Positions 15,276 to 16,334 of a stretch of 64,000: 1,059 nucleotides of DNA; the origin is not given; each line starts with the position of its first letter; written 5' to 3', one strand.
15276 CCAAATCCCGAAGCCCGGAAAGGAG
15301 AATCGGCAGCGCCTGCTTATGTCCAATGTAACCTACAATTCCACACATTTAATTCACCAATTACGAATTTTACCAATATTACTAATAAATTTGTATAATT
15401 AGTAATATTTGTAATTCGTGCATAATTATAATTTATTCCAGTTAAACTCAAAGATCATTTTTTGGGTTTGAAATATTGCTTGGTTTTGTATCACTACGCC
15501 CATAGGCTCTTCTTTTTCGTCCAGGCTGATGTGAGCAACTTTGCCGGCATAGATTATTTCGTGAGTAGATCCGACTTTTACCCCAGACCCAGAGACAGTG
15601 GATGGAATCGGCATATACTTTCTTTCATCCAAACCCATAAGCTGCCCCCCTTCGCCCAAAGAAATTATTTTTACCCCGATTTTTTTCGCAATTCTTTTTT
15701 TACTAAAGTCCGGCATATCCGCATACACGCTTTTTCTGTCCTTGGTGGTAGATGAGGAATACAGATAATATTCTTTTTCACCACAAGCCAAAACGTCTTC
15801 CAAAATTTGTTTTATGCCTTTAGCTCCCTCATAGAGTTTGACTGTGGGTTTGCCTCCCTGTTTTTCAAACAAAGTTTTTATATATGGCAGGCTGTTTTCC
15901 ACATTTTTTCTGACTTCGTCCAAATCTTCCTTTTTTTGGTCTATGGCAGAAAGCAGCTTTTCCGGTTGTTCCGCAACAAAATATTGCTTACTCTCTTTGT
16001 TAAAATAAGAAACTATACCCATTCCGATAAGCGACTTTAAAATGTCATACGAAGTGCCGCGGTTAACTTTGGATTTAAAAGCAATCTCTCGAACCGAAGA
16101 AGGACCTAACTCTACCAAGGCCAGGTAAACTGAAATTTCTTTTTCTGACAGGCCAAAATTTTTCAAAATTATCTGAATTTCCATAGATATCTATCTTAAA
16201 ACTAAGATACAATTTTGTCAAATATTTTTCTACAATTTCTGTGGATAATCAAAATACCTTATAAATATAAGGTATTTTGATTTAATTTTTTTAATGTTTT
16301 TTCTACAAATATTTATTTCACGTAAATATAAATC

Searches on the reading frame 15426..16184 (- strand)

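Call 63: search_protein_families(library=pfam, proteins=[window:15426-16184:-], max_evalue=0.001)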
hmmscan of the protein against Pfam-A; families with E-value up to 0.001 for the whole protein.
window:15426-16184:- (252 aa): 1 family
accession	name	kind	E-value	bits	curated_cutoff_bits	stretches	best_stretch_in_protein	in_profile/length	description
PF01978.25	TrmB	-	4.5e-16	58.9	25.6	1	7-71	1-64/68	Sugar-specific transcriptional regulator TrmB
